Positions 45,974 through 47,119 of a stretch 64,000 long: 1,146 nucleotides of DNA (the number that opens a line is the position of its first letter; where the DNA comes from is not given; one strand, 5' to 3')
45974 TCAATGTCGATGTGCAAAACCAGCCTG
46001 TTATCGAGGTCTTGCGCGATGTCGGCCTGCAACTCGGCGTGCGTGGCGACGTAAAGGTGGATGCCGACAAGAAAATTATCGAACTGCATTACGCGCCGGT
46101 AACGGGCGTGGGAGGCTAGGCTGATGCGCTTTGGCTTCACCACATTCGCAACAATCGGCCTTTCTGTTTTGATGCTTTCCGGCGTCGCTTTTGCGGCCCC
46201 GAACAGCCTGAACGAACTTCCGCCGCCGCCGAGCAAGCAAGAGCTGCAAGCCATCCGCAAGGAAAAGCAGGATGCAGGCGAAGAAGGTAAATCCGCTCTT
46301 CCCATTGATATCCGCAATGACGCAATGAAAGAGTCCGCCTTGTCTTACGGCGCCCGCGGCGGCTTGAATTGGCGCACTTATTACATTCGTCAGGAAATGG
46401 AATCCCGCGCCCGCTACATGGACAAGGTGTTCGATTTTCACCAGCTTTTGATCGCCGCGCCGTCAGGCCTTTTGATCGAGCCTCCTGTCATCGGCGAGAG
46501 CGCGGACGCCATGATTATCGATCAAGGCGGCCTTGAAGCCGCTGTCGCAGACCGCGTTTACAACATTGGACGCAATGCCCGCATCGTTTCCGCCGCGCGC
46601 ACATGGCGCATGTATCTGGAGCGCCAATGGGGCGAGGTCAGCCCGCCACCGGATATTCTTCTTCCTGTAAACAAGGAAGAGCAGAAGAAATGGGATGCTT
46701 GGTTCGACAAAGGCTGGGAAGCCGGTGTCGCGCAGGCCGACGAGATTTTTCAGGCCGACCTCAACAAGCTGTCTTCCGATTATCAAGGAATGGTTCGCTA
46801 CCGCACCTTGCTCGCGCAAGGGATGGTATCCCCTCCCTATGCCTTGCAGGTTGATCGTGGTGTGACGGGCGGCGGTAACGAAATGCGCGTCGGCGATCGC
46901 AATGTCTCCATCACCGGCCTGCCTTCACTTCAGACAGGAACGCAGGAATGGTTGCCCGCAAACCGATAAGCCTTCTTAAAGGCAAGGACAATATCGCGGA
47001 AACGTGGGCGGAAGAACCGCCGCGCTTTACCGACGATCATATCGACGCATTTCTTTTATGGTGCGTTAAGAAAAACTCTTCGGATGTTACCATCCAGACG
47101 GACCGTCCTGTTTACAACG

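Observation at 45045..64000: Split Dot/Icm-type (type IVB) secretion locus with hybrid gene order in an alphaproteobacterium-like chromosome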

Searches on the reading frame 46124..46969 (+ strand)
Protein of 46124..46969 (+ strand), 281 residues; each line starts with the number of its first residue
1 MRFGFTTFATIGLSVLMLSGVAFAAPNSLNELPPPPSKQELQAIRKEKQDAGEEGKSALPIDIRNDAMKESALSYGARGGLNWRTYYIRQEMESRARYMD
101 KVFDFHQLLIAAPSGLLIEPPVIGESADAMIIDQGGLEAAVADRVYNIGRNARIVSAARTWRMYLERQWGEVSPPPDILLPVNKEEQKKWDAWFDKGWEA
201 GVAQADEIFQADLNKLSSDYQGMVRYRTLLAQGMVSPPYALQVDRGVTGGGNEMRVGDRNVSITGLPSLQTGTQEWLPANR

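Call 3: search_protein_families(library=pfam, proteins=[window:46124-46969:+], max_evalue=0.01)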
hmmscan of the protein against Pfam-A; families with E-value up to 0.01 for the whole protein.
window:46124-46969:+ (281 aa): 1 family
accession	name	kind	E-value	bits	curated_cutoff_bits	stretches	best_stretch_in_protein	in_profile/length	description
PF16932.10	T4SS_TraI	-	2.6e-78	262.6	26.1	1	62-278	1-213/213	Type IV secretory system, conjugal DNA-protein transfer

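Call 42: search_dna_similar(query=window:46124-46966:+, collection=plasmids, mode=protein, max_rows=40, rows=spread, max_evalue=0.00001)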
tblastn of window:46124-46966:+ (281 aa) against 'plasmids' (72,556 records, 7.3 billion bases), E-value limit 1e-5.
Records with a match: 3694; places in all: 3715; records where one place covers at least 80% of the query: 246.
Best place of each record, by identity: <60% 3694.
By first word of the organism name: Escherichia 1375; Klebsiella 898; Salmonella 448; Enterobacter 178; Serratia 125; Pseudomonas 115; Shigella 109; Acinetobacter 79; Citrobacter 75; Vibrio 33; and 76 more.
By predicted mobility (MOB-suite, as given by PLSDB): conjugative 3173; non-mobilizable 276; mobilizable 245.
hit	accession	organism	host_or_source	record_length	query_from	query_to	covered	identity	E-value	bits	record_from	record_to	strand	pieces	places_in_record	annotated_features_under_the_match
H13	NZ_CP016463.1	Bosea sp. RAC05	Microbial isolate,Algal phycosphere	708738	63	275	76%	42.7%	2e-47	176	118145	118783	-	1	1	type IV secretory system conjugative DNA transfer family protein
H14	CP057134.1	Escherichia coli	culture,Pooled cattle faecal samples ...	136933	49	279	82%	32.8%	3e-27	117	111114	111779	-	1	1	type IV secretory system conjugative DNA transfer family protein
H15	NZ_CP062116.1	Aminobacter sp. SR38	bacterial pure culture,soil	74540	64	281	78%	32.7%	9e-32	130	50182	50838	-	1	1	type IV secretory system conjugative DNA transfer family protein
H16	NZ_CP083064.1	Klebsiella pneumoniae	Homo sapiens,urine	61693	62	281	78%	32.0%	3e-25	112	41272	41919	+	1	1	type IV secretory system conjugative DNA transfer family protein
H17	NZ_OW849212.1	Citrobacter freundii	-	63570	62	281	78%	32.0%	3e-25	112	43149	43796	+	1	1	type IV secretory system conjugative DNA transfer family protein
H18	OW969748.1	Klebsiella pneumoniae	Homo sapiens,2018 (Ceuta)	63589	62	281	78%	32.0%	3e-25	112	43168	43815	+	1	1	hypothetical protein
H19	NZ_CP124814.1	Citrobacter freundii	Homo sapiens,Human gut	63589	62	281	78%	32.0%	3e-25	112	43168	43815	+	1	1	type IV secretory system conjugative DNA transfer family protein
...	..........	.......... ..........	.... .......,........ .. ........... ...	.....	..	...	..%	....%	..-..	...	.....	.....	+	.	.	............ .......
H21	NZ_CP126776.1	Enterobacter hormaechei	Homo sapiens,isolated bacterial ...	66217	62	281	78%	32.0%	3e-25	112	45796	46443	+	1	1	type IV secretory system conjugative DNA transfer family protein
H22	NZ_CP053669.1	Klebsiella pneumoniae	Homo sapiens,sputum,respiratory tract ...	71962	62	281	78%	32.0%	3e-25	112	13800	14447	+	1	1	type IV secretory system conjugative DNA transfer family protein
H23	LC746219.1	uncultured bacterium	-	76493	62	281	78%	32.0%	3e-25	112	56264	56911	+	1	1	traI: conjugal transfer protein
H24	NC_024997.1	Klebsiella oxytoca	-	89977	62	281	78%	32.0%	3e-25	112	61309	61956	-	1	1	type IV secretory system conjugative DNA transfer family protein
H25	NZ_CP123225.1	Pseudomonas amygdali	Aesculus hippocastanum,cell culture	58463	57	281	80%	31.1%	1e-19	96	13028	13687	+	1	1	type IV secretion system DotC family protein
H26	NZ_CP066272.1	Pseudomonas tremae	Prunus avium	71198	57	281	80%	30.1%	6e-20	97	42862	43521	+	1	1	type IV secretion system DotC family protein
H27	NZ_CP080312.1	Klebsiella pneumoniae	Homo sapiens,mixed culture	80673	62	278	77%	30.9%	2e-21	100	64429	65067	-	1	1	type IV secretory system conjugative DNA transfer family protein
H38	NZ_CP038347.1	Escherichia coli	-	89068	45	259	77%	30.0%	5e-18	91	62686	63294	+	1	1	traI: IncI1-type conjugal transfer lipoprotein TraI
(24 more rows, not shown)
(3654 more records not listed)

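Call 43: get_annotated_region(hit=H38, flank=20000)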
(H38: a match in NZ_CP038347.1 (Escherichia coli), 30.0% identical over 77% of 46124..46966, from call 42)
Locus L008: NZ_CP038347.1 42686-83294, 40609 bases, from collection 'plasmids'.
description: Escherichia coli O157:H7 strain G5295 plasmid pG5295-2, complete sequence
organism: Escherichia coli (NCBI taxid 83334)
taxonomy: Bacteria; Pseudomonadota; Gammaproteobacteria; Enterobacterales; Enterobacteriaceae; Escherichia; Escherichia coli
host: -; source: -; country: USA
typing (MOB-suite, as given by PLSDB): conjugative; replicon IncI-gamma/K1; relaxase MOBP; mating-pair formation MPF_I
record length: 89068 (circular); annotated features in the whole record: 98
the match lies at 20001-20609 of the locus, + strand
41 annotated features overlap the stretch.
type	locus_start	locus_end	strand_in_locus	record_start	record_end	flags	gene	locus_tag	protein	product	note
CDS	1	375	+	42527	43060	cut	-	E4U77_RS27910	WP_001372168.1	transcription termination/antitermination NusG family protein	GO:0006355 - regulation of DNA-templated transcription [Evidence IEA]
CDS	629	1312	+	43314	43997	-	-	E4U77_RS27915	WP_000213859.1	conjugal transfer protein TraC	-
CDS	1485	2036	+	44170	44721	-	-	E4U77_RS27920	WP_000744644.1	hypothetical protein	-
CDS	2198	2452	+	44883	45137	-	-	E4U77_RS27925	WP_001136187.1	PilI type IV pilus biogenesis protein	-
CDS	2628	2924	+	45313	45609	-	-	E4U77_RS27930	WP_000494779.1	hypothetical protein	-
CDS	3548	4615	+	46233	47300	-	pilL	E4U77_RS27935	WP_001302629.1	type IV pilus biogenesis lipoprotein PilL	-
CDS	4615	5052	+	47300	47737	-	pilM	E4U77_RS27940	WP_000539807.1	type IV pilus biogenesis protein PilM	-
CDS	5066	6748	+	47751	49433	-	-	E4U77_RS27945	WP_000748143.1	PilN family type IVB pilus formation outer membrane protein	GO:0009297 - pilus assembly [Evidence IEA]; GO:0009306 - protein secretion [Evidence IEA]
CDS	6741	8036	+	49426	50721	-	pilO2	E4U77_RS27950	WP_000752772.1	type 4b pilus protein PilO2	-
CDS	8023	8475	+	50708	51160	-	pilP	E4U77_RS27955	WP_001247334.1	type IV pilus biogenesis protein PilP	GO:0009297 - pilus assembly [Evidence IEA]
CDS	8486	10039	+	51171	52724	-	-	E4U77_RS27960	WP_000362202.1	ATPase, T2SS/T4P/T4SS family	-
CDS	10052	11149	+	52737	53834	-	-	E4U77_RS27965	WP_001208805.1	type II secretion system F family protein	-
CDS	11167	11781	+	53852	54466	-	-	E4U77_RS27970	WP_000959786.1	type 4 pilus major pilin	-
CDS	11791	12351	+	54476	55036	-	-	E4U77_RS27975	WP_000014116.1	lytic transglycosylase domain-containing protein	-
CDS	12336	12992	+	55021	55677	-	-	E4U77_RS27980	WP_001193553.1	prepilin peptidase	-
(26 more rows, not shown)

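Call 48: search_protein_families(library=ncbifam, proteins=[L008:36328-37530:+, L008:37559-38143:+, L008:35747-36361:+], max_evalue=10)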
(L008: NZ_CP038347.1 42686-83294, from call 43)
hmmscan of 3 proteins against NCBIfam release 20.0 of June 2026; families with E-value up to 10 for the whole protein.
L008:36328-37530:+ (400 aa): 2 families
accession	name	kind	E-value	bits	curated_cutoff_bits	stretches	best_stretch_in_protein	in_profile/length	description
NF033888.1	conj_TraW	equivalog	1.1e-166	554.7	100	1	20-398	1-379/380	conjugal transfer protein TraW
NF041326.1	Bacteroid_MobC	subfamily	0.54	8.5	900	1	43-114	507-573/655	conjugal transfer protein MobC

L008:37559-38143:+ (194 aa): 2 families
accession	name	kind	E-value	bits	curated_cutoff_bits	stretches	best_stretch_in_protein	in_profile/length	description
NF033887.1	conj_TraX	equivalog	1.3e-51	174.4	100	1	26-182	2-162/163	conjugal transfer protein TraX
NF047839.1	PspM_Rv2743c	equivalog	0.067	13.1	80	1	92-167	9-77/220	phage shock envelope stress response protein PspM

L008:35747-36361:+ (204 aa): 0 families

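Call 49: search_protein_families(library=pfam, proteins=[L008:36328-37530:+, L008:37559-38143:+, L008:35747-36361:+], max_evalue=10)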
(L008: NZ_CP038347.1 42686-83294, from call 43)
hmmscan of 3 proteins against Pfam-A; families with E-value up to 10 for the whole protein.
L008:36328-37530:+ (400 aa): 3 families
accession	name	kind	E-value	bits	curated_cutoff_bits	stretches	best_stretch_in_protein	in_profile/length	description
PF08794.16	FHBP_C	-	0.087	14.1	28.1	1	317-378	14-75/97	Factor H binding protein, C-terminal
PF15341.11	SLX9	-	0.11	13.4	27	1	35-99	39-108/127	Ribosome biogenesis protein SLX9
PF12537.13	GPHR_N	-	0.14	12.7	22.1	1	10-44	18-52/68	The Golgi pH Regulator (GPHR) Family N-terminal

L008:37559-38143:+ (194 aa): 4 families
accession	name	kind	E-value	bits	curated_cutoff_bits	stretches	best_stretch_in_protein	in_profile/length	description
PF08786.17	DcrB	-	0.0024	18.4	27.2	1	8-83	11-84/127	DcrB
PF25587.1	Rv2743c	-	0.0039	17.3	27.7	1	89-167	20-92/237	Rv2743c family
PF20990.2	DUF2207_C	-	0.018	15.2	33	1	69-149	103-188/247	Predicted membrane protein (DUF2207) C-terminal domain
PF11239.13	DUF3040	-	0.16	12.7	24.7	1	79-136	26-78/84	Protein of unknown function (DUF3040)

L008:35747-36361:+ (204 aa): 1 family
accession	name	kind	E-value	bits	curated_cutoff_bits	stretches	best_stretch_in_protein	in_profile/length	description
PF19475.4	DUF6012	-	0.00082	19.4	25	1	4-176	3-177/200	Family of unknown function (DUF6012)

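Call 51: search_solved_structures(query=L008:36328-37530:+, max_evalue=1, show_alignments=1)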
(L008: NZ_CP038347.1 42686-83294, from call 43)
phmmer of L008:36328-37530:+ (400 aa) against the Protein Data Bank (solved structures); distinct sequences matched with E-value up to 1: 10.
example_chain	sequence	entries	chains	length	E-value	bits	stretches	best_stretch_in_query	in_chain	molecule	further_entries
7rce_A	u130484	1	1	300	0.28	13.7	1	333-364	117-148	I-OnuI_e-hPD1-d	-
5thg_A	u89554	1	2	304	0.28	13.7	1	333-364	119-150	I-OnuI_e-hCCR5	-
5t2h_A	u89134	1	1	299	0.28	13.7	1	333-364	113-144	I-OnuI_e-hTCRa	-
7rcc_A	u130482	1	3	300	0.28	13.7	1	333-364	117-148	I-OnuI_e-hPD1-b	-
5t2o_A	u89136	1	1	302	0.28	13.7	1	333-364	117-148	I-OnuI_e-ag011377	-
7rcd_A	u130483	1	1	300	0.28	13.7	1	333-364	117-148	I-OnuI_e-hPD1-c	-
7rcf_A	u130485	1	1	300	0.34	13.5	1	333-362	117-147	I-OnuI_e-hPD1-e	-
7rcg_A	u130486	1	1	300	0.34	13.5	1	333-362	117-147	I-OnuI_e-hPD1-f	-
5t8d_A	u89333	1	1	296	0.38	13.3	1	333-370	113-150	I-OnuI_e-vHIVInt_v2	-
5v0q_A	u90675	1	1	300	0.39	13.2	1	333-370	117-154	I-OnuI_e-vHIVInt_v1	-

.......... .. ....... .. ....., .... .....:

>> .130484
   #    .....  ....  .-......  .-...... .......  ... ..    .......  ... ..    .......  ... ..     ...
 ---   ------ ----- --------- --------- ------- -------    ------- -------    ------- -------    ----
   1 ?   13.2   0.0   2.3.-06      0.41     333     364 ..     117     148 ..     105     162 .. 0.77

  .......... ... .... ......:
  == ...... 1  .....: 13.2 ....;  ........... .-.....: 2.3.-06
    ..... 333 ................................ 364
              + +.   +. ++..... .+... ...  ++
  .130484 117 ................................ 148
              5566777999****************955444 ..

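Call 64: search_dna_similar(query=L008:36328-37530:+, collection=plasmids, mode=protein, max_rows=40, rows=spread, max_evalue=0.001)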
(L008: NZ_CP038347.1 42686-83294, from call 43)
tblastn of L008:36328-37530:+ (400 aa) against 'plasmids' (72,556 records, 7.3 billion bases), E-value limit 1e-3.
Records with a match: 3431; places in all: 3453; records where one place covers at least 80% of the query: 3418.
Best place of each record, by identity: >=99% 615; 95-99% 721; 90-95% 6; 80-90% 11; 60-80% 526; <60% 1552.
By first word of the organism name: Escherichia 1391; Klebsiella 917; Salmonella 450; Enterobacter 180; Serratia 126; Shigella 110; Citrobacter 76; Pseudomonas 66; Yersinia 25; Xanthomonas 13; and 30 more.
By predicted mobility (MOB-suite, as given by PLSDB): conjugative 3159; mobilizable 162; non-mobilizable 110.
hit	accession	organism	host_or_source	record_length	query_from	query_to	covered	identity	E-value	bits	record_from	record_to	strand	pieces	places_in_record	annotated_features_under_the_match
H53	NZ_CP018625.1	Escherichia coli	Homo sapiens,stool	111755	1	400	100%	100.0%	0e+0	778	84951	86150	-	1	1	traW: IncI1-type conjugal transfer protein TraW | traV: IncI1-type conjugal transfer protein TraV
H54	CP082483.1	Salmonella enterica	animal-swine-market swine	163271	1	400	100%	100.0%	0e+0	778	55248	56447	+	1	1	traW: IncI1-type conjugal transfer protein TraW | traV: IncI1-type conjugal transfer protein TraV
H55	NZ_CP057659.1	Escherichia fergusonii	culture,Pooled sheep faecal samples ...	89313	1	400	100%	100.0%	0e+0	778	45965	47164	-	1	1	traW: IncI1-type conjugal transfer protein TraW | traV: IncI1-type conjugal transfer protein TraV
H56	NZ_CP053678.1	Escherichia coli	Rat,feces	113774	1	400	100%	100.0%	0e+0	778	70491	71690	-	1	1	traW: IncI1-type conjugal transfer protein TraW | traV: IncI1-type conjugal transfer protein TraV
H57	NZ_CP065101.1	Salmonella enterica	Homo sapiens,cell culture,stool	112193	1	400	100%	100.0%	0e+0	778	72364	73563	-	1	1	traW: IncI1-type conjugal transfer protein TraW | traV: IncI1-type conjugal transfer protein TraV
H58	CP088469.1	Escherichia coli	Homo sapiens,blood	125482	1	400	100%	99.5%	0e+0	770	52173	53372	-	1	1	traW: IncI1-type conjugal transfer protein TraW | traV: IncI1-type conjugal transfer protein TraV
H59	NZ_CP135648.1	Escherichia coli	-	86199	1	400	100%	99.5%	0e+0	770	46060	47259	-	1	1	traW: IncI1-type conjugal transfer protein TraW | traV: IncI1-type conjugal transfer protein TraV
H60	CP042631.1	Escherichia coli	Sus scrofa domesticus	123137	1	400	100%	98.5%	0e+0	772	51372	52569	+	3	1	conjugal transfer protein TraV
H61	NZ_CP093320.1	Escherichia coli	Homo sapiens,faecal sample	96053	1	400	100%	98.3%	0e+0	760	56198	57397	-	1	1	traW: IncI1-type conjugal transfer protein TraW | traV: IncI1-type conjugal transfer protein TraV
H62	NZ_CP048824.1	Escherichia coli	Homo sapiens,sputum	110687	1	400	100%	98.0%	0e+0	759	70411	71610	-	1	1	traW: IncI1-type conjugal transfer protein TraW | traV: IncI1-type conjugal transfer protein TraV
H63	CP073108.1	Salmonella enterica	environmental,environment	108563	1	400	100%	98.0%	0e+0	756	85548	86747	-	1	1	traW: IncI1-type conjugal transfer protein TraW | traV: IncI1-type conjugal transfer protein TraV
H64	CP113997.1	Salmonella enterica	Homo sapiens,human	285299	1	400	100%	98.0%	0e+0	756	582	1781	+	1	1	traW: IncI1-type conjugal transfer protein TraW | traV: IncI1-type conjugal transfer protein TraV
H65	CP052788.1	Salmonella enterica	ground turkey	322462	1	400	100%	98.0%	0e+0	756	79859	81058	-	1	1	traW: IncI1-type conjugal transfer protein TraW | traV: IncI1-type conjugal transfer protein TraV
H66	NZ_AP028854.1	Escherichia fergusonii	-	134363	1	400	100%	98.0%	0e+0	756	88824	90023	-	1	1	traW: IncI1-type conjugal transfer protein TraW | traV: IncI1-type conjugal transfer protein TraV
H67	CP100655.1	Salmonella enterica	Comminuted Turkey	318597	1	400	100%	98.0%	0e+0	756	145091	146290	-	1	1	traW: IncI1-type conjugal transfer protein TraW | traV: IncI1-type conjugal transfer protein TraV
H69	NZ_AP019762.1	Escherichia coli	Homo sapiens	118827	1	400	100%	73.9%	0e+0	573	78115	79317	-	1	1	traW: conjugal transfer protein TraW | hypothetical protein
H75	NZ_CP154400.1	Klebsiella pneumoniae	pure culture,bile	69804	1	400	100%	49.1%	5e-107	353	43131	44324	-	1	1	traW: conjugal transfer protein TraW | traX: conjugal transfer protein TraX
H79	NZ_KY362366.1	Pseudomonas amygdali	tobacco plant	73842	1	390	98%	45.5%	2e-95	319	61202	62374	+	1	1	traW: conjugal transfer protein TraW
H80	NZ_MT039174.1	Serratia proteamaculans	-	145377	20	400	95%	44.9%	3e-94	316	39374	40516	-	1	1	traW: conjugal transfer protein TraW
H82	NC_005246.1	Erwinia amylovora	apple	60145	11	400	98%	36.4%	4e-68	241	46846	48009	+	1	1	traW: conjugal transfer protein TraW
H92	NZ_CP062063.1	Janthinobacterium sp. HH102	whole organism,water rainwater-tap ...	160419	155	353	50%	30.6%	1e-12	77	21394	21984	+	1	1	hypothetical protein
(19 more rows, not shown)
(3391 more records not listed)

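Call 65: get_annotated_region(hit=H75, flank=300)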
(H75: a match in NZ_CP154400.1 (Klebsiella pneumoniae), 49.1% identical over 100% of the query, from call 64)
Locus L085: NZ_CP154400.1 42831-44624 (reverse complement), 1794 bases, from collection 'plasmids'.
description: Klebsiella pneumoniae strain KP85 plasmid pKP85-tetA, complete sequence
organism: Klebsiella pneumoniae (NCBI taxid 573)
taxonomy: Bacteria; Pseudomonadota; Gammaproteobacteria; Enterobacterales; Enterobacteriaceae; Klebsiella; Klebsiella pneumoniae
host: -; source: pure culture,bile; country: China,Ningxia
typing (MOB-suite, as given by PLSDB): conjugative; replicon IncFII; relaxase MOBP; mating-pair formation MPF_I
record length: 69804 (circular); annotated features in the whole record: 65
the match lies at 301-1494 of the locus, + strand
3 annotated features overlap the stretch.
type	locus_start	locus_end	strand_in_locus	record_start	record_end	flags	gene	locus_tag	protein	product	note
CDS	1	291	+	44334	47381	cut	-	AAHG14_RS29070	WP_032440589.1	conjugal transfer protein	-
CDS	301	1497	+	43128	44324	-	traW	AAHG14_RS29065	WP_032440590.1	conjugal transfer protein TraW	-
CDS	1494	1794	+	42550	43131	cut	traX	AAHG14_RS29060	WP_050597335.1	conjugal transfer protein TraX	-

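Call 66: get_annotated_region(hit=H79, flank=300)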
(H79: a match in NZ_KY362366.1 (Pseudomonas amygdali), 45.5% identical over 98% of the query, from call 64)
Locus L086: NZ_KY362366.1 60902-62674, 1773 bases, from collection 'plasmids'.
description: Pseudomonas amygdali pv. tabaci strain 0893-29 plasmid pPt0893-29, complete sequence
organism: Pseudomonas amygdali (NCBI taxid 322)
taxonomy: Bacteria; Pseudomonadota; Gammaproteobacteria; Pseudomonadales; Pseudomonadaceae; Pseudomonas; Pseudomonas amygdali
host: -; source: tobacco plant; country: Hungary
typing (MOB-suite, as given by PLSDB): conjugative; replicon rep_cluster_283; relaxase MOBP; mating-pair formation MPF_I
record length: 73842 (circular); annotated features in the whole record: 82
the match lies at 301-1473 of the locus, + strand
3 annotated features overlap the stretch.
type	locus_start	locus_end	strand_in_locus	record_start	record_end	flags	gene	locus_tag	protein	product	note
CDS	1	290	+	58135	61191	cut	-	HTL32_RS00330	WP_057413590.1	conjugal transfer protein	-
CDS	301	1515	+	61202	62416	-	traW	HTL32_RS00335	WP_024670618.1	conjugal transfer protein TraW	-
CDS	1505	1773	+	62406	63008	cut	traX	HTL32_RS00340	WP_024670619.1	conjugal transfer protein TraX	-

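Call 67: get_annotated_region(hit=H80, flank=300)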
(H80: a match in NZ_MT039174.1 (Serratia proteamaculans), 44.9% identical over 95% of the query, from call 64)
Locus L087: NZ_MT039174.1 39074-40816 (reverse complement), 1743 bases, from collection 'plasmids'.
description: Serratia proteamaculans strain AGR_12a plasmid unnamed1, complete sequence
organism: Serratia proteamaculans (NCBI taxid 28151)
taxonomy: Bacteria; Pseudomonadota; Gammaproteobacteria; Enterobacterales; Yersiniaceae; Serratia; Serratia proteamaculans
host: -; source: -; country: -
typing (MOB-suite, as given by PLSDB): conjugative; replicon rep_cluster_1057; relaxase MOBP; mating-pair formation MPF_I
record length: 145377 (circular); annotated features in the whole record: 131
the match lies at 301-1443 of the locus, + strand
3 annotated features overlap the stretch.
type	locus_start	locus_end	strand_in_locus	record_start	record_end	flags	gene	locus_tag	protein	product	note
CDS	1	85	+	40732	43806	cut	-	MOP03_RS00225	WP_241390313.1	type IV secretory system conjugative DNA transfer family protein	-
CDS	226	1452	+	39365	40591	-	traW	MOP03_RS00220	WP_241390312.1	conjugal transfer protein TraW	-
CDS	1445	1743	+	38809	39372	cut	traX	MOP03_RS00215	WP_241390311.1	conjugal transfer protein TraX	-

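Call 68: get_annotated_region(hit=H82, flank=300)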
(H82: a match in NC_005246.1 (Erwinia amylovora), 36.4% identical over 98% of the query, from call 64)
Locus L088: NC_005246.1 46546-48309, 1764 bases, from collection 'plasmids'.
description: Erwinia amylovora plasmid pEL60, complete sequence
organism: Erwinia amylovora (NCBI taxid 552)
taxonomy: Bacteria; Pseudomonadota; Gammaproteobacteria; Enterobacterales; Erwiniaceae; Erwinia; Erwinia amylovora
host: -; source: apple; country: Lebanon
typing (MOB-suite, as given by PLSDB): conjugative; replicon IncL/M; relaxase MOBP; mating-pair formation MPF_I
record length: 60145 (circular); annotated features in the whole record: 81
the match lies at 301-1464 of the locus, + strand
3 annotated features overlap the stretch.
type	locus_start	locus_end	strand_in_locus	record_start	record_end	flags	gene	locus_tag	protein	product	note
CDS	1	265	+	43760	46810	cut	-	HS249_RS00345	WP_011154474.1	conjugative transfer protein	-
CDS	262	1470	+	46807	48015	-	traW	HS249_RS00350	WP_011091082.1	conjugal transfer protein TraW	-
CDS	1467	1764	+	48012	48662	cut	-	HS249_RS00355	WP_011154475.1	hypothetical protein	-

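Call 69: get_annotated_region(hit=H92, flank=1500)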
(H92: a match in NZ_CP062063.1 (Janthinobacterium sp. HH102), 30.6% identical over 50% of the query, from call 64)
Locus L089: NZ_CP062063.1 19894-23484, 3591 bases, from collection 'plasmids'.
description: Janthinobacterium sp. HH102 plasmid pJAB4160, complete sequence
organism: Janthinobacterium sp. HH102 (NCBI taxid 1537274)
taxonomy: Bacteria; Pseudomonadota; Betaproteobacteria; Burkholderiales; Oxalobacteraceae; Janthinobacterium; Janthinobacterium sp. HH102
host: -; source: whole organism,water rainwater-tap Botanic Garden Hamburg; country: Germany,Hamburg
typing (MOB-suite, as given by PLSDB): non-mobilizable
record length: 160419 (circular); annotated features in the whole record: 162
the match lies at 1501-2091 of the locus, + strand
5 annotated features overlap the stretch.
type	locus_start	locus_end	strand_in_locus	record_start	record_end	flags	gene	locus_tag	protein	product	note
CDS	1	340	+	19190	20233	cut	-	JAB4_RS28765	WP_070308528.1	hypothetical protein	-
CDS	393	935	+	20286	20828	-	-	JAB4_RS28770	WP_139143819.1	hypothetical protein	-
CDS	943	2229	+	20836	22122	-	-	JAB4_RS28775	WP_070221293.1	hypothetical protein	-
CDS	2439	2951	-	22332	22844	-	-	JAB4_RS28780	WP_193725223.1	hypothetical protein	-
CDS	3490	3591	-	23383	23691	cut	-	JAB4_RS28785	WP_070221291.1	hypothetical protein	-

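Call 70: get_annotated_region(hit=H69, flank=300)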
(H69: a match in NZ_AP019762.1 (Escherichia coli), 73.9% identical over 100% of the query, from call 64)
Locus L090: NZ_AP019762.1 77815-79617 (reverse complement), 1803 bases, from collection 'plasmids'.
description: Escherichia coli O111:H- strain 110512 plasmid pO111-110512_1, complete sequence
organism: Escherichia coli (NCBI taxid 168927)
taxonomy: Bacteria; Pseudomonadota; Gammaproteobacteria; Enterobacterales; Enterobacteriaceae; Escherichia; Escherichia coli
host: -; source: Homo sapiens; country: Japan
typing (MOB-suite, as given by PLSDB): conjugative; replicon IncK2/Z,IncQ1; relaxase MOBP; mating-pair formation MPF_I
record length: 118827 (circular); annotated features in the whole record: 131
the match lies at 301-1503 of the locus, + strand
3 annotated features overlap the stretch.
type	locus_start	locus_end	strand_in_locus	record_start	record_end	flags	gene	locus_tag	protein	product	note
CDS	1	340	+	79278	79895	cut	-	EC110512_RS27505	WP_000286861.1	hypothetical protein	-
CDS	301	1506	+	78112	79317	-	traW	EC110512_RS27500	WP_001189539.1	conjugal transfer protein TraW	-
CDS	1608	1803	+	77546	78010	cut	traX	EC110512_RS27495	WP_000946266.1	conjugal transfer protein TraX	-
